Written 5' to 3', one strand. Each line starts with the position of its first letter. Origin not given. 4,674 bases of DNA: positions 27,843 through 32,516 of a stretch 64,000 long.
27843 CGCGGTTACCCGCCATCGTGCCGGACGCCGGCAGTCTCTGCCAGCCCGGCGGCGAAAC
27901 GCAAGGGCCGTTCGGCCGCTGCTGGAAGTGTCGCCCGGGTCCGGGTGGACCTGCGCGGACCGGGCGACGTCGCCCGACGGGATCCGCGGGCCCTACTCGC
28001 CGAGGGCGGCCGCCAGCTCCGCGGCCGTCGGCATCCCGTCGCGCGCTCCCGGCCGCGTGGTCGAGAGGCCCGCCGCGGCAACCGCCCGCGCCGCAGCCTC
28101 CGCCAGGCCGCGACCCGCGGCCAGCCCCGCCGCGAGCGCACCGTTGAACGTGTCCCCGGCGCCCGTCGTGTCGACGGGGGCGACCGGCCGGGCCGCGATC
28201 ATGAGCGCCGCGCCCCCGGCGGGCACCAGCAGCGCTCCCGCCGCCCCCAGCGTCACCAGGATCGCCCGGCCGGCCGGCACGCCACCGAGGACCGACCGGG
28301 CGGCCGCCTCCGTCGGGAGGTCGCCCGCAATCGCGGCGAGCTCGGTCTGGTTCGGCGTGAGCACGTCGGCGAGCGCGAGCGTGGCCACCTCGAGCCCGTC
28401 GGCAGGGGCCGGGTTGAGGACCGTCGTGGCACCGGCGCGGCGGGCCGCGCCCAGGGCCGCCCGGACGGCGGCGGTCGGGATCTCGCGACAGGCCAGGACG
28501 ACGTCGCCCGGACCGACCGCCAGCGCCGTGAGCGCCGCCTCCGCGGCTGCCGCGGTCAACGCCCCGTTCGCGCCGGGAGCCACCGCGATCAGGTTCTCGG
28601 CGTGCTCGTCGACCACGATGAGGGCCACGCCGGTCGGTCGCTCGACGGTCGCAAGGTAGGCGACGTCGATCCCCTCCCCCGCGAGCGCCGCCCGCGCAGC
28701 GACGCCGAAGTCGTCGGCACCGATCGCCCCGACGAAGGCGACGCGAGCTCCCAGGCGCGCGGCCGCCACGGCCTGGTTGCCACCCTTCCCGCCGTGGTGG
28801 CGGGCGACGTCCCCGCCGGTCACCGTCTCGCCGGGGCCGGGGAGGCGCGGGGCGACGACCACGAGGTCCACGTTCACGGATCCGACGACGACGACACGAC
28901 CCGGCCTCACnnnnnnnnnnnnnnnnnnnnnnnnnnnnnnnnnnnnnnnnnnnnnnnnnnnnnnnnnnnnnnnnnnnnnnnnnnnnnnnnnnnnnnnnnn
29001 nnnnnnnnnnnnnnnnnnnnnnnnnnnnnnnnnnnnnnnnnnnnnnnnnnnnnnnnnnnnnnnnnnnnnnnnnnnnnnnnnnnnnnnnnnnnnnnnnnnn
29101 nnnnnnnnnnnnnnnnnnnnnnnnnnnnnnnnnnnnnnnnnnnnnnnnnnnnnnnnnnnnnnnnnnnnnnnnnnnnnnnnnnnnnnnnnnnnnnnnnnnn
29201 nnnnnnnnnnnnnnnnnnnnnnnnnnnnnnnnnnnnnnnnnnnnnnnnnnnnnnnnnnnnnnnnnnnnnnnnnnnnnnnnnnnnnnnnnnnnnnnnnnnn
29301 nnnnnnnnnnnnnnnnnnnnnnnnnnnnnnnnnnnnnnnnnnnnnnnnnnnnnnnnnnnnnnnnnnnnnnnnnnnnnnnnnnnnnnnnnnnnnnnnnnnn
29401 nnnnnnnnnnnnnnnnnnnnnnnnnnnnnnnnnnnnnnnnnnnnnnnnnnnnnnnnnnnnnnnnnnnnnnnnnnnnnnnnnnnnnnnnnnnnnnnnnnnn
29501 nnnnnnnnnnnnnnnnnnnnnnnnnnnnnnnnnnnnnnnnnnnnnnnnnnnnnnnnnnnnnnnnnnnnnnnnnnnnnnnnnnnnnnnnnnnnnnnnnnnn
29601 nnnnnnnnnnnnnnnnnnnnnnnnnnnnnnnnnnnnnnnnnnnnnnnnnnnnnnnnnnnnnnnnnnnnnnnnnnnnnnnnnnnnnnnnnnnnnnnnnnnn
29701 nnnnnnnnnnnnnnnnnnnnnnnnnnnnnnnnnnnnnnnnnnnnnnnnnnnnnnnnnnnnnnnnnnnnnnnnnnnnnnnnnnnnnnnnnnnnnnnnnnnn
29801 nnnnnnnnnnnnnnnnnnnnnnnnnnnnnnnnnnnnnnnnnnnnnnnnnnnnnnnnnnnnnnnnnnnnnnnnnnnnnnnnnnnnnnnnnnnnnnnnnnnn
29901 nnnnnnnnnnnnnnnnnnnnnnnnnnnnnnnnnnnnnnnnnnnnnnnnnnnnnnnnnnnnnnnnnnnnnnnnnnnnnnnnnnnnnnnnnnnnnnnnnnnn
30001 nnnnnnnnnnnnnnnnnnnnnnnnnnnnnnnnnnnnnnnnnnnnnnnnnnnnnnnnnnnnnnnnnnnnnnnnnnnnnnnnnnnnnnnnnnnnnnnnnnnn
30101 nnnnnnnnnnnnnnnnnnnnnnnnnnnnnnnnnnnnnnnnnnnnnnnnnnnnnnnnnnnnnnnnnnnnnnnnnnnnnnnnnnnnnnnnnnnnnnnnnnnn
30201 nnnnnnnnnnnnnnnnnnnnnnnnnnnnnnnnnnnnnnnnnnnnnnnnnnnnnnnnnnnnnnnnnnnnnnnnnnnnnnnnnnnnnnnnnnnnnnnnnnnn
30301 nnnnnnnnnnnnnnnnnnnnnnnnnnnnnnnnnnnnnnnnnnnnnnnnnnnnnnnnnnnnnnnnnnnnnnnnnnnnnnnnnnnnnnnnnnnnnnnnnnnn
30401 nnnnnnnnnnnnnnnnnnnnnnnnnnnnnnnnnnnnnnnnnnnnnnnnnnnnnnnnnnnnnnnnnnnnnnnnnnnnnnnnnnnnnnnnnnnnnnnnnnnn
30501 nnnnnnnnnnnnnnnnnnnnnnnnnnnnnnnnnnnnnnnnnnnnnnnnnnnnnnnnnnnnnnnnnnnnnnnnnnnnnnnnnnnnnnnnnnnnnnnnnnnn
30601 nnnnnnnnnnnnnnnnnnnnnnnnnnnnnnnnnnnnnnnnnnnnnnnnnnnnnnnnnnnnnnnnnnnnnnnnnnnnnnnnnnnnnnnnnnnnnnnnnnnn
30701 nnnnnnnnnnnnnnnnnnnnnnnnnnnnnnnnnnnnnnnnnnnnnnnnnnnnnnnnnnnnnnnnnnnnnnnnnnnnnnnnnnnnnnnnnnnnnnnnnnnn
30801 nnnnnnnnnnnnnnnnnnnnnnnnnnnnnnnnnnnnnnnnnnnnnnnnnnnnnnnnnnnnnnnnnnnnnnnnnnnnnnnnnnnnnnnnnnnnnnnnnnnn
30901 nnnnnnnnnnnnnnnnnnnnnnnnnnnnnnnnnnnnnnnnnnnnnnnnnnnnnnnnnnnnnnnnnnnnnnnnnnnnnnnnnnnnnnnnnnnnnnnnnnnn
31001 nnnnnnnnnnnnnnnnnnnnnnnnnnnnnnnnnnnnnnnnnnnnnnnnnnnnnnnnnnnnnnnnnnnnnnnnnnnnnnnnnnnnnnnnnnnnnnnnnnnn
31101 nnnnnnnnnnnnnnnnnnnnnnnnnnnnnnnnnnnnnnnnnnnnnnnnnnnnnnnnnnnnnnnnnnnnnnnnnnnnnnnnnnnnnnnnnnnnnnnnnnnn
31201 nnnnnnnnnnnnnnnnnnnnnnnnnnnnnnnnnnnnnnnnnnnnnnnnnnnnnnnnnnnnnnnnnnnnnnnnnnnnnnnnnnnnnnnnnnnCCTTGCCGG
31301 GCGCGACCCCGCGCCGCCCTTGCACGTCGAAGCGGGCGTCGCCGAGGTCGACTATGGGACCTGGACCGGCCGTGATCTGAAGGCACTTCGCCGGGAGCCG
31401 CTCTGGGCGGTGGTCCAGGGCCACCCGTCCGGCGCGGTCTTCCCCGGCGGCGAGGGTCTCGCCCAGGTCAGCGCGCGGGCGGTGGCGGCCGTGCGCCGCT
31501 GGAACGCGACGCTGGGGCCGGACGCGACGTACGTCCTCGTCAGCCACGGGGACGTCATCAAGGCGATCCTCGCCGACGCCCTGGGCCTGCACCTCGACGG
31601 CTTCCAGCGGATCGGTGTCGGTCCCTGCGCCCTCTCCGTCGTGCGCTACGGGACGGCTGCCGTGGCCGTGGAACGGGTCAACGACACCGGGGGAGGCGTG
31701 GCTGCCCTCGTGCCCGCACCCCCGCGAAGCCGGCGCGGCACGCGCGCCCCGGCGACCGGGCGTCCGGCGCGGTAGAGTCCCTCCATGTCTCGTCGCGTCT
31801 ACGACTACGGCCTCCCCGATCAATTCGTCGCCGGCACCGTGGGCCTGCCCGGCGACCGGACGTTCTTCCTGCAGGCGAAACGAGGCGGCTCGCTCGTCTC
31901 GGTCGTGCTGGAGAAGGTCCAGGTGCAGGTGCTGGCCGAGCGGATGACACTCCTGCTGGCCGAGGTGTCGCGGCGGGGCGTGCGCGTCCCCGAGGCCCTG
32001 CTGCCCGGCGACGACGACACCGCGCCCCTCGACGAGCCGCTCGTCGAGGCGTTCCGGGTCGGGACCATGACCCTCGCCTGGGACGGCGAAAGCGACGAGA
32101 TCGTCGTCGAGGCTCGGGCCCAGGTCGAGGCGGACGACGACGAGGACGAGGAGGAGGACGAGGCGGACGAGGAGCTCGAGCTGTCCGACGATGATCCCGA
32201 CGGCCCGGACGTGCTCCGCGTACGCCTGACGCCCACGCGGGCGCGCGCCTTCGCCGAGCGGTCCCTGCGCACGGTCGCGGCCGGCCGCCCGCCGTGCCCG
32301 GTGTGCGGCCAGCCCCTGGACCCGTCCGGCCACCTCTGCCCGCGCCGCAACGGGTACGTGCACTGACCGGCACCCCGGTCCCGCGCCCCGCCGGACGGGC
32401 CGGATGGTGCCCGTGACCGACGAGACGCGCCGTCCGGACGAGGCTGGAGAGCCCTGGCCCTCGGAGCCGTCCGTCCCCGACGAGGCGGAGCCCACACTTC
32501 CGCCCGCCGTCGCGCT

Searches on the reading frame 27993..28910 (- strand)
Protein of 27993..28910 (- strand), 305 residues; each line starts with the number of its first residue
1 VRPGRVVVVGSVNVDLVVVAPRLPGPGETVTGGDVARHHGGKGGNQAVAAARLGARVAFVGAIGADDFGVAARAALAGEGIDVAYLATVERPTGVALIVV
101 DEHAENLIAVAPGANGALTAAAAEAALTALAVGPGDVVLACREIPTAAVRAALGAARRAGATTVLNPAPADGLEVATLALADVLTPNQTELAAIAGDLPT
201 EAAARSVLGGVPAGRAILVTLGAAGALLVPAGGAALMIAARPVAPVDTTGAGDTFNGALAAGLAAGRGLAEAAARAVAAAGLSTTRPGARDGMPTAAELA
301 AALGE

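Call 48: search_protein_families(library=pfam, proteins=[window:27993-28910:-], max_evalue=0.00001)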
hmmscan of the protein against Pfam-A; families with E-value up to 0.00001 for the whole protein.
window:27993-28910:- (305 aa): 2 families
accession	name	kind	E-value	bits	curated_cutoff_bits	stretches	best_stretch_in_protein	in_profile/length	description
PF00294.29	PfkB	-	2.5e-60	204.8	25.8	1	5-295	3-301/302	pfkB family carbohydrate kinase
PF08543.17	Phos_pyr_kin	-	2.4e-07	30.9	27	1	163-277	102-225/246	Phosphomethylpyrimidine kinase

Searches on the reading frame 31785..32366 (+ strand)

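Call 30: search_protein_families(library=pfam, proteins=[window:31785-32366:+], max_evalue=0.01)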
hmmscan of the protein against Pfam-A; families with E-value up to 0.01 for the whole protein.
window:31785-32366:+ (193 aa): 1 family
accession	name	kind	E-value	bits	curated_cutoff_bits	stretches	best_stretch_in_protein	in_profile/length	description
PF11290.13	DUF3090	-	4e-62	209.5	27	1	6-185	1-170/170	Protein of unknown function (DUF3090)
